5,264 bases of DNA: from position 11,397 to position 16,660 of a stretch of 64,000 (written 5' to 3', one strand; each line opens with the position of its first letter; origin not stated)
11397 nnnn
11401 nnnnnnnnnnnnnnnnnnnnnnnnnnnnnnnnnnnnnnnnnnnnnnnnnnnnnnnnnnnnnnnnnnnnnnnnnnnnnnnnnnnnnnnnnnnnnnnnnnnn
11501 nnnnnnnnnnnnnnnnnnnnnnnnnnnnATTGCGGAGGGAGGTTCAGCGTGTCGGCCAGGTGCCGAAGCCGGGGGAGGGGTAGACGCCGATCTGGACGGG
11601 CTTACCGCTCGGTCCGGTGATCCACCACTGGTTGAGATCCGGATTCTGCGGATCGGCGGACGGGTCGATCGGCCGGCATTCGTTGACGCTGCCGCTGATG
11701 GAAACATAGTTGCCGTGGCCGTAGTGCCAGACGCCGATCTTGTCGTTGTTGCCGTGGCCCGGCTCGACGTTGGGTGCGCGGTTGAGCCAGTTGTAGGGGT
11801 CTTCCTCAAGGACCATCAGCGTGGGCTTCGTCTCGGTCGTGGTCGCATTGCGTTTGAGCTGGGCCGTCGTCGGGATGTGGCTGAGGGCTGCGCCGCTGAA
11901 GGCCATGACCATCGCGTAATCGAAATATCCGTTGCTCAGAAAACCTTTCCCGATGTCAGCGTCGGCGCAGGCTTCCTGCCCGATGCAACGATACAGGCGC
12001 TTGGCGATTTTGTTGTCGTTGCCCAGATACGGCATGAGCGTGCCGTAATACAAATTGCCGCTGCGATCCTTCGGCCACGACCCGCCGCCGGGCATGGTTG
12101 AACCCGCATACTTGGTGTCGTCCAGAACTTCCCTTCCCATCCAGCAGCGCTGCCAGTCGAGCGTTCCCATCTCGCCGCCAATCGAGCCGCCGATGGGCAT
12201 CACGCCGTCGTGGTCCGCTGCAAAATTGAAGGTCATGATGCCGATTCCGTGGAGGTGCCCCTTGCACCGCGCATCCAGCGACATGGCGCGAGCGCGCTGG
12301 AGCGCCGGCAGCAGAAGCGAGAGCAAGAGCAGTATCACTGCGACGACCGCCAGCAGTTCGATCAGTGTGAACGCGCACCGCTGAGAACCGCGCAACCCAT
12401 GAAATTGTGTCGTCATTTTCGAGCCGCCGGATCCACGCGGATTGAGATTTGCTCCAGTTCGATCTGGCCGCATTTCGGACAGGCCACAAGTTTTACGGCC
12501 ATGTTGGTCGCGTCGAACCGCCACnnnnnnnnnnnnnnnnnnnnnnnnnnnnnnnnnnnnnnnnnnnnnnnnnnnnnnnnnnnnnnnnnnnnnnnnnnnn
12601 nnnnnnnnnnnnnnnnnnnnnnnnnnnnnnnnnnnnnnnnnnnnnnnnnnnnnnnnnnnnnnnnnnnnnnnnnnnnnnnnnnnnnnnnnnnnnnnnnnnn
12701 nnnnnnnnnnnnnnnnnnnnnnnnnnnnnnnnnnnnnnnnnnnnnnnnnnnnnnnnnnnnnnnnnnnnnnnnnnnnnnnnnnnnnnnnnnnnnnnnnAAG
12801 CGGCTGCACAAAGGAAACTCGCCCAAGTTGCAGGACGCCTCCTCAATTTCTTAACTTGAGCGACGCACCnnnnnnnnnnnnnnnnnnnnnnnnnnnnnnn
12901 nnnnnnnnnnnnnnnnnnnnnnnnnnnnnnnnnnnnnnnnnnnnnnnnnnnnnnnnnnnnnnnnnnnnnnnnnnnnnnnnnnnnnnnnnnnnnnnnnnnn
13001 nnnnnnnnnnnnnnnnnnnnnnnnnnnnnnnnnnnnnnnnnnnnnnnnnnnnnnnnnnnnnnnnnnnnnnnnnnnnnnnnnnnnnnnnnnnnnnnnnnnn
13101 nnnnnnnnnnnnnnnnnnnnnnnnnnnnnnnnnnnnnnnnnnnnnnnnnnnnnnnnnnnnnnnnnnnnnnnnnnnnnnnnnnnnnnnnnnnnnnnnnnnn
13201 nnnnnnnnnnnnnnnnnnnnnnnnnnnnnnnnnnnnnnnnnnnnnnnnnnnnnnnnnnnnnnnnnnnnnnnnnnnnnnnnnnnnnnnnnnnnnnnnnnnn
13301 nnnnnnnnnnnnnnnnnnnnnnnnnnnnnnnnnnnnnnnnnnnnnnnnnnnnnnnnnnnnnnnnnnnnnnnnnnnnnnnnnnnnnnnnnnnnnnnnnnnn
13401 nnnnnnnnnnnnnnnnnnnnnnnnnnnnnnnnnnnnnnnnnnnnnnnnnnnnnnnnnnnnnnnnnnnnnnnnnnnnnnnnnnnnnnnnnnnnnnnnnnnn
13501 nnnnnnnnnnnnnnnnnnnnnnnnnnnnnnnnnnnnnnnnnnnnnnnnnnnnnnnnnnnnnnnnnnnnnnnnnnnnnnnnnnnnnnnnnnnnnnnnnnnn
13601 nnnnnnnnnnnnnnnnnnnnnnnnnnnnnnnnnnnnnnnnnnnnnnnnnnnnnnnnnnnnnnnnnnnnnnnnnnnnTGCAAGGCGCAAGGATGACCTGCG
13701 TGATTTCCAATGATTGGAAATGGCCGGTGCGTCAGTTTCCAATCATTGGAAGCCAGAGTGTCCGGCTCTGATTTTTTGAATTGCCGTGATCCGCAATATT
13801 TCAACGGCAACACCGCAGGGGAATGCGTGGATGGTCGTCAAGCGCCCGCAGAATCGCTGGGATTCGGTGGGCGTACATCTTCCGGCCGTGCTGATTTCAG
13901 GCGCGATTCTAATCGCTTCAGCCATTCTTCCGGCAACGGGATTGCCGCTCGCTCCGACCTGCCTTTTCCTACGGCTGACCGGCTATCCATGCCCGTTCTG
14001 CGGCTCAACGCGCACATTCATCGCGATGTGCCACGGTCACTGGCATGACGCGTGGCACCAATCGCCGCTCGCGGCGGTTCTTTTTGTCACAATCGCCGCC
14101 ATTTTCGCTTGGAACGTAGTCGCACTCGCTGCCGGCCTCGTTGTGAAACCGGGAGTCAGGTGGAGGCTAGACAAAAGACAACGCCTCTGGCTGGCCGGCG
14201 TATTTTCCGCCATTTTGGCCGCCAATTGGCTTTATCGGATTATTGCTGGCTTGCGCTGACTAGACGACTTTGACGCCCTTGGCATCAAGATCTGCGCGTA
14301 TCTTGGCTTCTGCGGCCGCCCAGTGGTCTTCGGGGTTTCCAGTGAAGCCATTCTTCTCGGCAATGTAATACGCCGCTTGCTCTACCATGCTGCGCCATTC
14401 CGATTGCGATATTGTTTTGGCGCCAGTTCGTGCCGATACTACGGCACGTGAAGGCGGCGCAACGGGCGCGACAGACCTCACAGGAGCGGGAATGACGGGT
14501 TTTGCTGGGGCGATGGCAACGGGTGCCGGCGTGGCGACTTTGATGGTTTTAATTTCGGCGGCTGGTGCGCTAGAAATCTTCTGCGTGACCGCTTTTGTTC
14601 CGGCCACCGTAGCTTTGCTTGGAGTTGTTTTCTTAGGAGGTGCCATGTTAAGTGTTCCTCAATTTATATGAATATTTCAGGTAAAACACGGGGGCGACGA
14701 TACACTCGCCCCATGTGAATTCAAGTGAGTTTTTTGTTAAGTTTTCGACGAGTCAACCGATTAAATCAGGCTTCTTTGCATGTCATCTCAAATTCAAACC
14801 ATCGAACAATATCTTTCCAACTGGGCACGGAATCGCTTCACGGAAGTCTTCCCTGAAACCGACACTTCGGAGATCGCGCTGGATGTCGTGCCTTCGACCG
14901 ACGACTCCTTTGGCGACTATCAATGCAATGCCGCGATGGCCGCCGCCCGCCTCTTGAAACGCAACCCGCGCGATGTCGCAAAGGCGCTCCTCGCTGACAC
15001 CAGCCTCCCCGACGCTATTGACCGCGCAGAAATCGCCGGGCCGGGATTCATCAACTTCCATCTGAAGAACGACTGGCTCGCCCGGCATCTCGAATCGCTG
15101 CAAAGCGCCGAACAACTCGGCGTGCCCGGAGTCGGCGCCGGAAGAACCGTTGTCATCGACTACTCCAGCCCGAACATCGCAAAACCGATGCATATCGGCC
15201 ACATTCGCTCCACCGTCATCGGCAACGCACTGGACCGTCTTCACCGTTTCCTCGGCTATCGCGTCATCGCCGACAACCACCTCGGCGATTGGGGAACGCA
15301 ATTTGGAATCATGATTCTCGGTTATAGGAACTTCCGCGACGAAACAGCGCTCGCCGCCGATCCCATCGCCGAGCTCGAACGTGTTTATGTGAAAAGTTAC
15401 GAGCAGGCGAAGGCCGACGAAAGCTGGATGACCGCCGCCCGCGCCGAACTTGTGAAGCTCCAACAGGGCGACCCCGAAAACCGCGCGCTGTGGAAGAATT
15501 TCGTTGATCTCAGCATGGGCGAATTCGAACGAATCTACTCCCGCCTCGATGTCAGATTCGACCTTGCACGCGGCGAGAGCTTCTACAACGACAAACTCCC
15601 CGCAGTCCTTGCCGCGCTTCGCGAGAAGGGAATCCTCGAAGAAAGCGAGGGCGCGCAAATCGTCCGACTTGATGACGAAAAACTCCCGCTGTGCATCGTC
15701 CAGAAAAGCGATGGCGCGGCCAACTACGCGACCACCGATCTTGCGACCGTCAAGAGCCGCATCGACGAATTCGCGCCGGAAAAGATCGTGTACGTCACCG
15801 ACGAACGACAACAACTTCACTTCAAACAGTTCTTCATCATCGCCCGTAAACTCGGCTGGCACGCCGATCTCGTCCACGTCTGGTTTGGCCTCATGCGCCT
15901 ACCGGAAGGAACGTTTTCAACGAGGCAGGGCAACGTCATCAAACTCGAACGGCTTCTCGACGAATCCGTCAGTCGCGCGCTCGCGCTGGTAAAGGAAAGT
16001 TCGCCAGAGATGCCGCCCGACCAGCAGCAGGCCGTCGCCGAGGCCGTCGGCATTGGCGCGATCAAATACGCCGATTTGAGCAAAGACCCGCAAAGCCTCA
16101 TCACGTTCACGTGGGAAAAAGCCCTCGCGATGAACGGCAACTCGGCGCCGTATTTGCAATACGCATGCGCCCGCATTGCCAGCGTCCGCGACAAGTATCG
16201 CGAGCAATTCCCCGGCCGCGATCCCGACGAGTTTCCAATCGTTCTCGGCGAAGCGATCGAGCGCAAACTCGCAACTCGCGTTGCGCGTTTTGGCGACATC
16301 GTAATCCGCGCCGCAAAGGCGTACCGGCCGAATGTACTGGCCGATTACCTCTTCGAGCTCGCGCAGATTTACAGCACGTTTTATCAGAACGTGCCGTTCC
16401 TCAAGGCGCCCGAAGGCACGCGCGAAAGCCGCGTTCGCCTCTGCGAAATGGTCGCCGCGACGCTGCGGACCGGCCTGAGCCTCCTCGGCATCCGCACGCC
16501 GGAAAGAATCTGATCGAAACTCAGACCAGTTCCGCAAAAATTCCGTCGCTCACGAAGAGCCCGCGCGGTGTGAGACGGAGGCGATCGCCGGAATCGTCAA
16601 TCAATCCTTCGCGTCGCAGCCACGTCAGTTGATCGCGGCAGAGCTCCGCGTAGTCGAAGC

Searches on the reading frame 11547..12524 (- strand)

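Call 60: search_protein_families(library=pfam, proteins=[window:11547-12524:-], max_evalue=0.001)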
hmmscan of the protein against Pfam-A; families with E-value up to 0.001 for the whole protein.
window:11547-12524:- (326 aa): 1 family
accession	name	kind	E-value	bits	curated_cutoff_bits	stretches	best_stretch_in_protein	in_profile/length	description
PF07963.17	N_methyl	-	0.00073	19.5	21.2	0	49-71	4-26/27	Prokaryotic N-terminal methylation motif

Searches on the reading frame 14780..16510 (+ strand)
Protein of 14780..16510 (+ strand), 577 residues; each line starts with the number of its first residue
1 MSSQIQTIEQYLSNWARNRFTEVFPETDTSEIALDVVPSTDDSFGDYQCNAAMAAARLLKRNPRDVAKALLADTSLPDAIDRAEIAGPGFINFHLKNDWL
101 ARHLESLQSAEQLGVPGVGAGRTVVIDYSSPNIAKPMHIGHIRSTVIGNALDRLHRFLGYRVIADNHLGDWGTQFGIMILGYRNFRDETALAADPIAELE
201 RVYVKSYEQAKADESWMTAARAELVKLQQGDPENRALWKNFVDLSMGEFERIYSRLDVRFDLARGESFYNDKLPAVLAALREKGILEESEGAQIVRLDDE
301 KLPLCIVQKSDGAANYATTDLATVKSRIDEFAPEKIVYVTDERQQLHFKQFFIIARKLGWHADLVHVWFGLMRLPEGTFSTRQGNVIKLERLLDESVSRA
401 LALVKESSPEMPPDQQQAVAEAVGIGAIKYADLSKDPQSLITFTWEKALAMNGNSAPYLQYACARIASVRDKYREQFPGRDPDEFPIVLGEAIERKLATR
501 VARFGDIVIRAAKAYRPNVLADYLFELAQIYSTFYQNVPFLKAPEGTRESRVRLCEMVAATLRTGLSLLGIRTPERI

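Call 43: search_protein_families(library=ncbifam, proteins=[window:14780-16510:+], max_evalue=0.00001)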
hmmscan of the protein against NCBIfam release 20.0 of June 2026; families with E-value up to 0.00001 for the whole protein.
window:14780-16510:+ (577 aa): 4 families
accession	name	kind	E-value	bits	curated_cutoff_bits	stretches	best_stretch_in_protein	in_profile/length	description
TIGR00456.1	argS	equivalog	1.7e-151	505.4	261.65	1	26-577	18-569/569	arginine--tRNA ligase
NF002447.0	PRK01611.3-4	equivalog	1.5e-83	281.3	460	2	341-576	367-612/613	arginine--tRNA ligase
NF002446.0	PRK01611.3-3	equivalog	2.4e-74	250.8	399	2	226-577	270-636/636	arginine--tRNA ligase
NF045898.1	ArgS_rel_codon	equivalog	3.4e-24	85.9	340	2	35-165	32-153/327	ArgS-related anticodon-binding protein NrtL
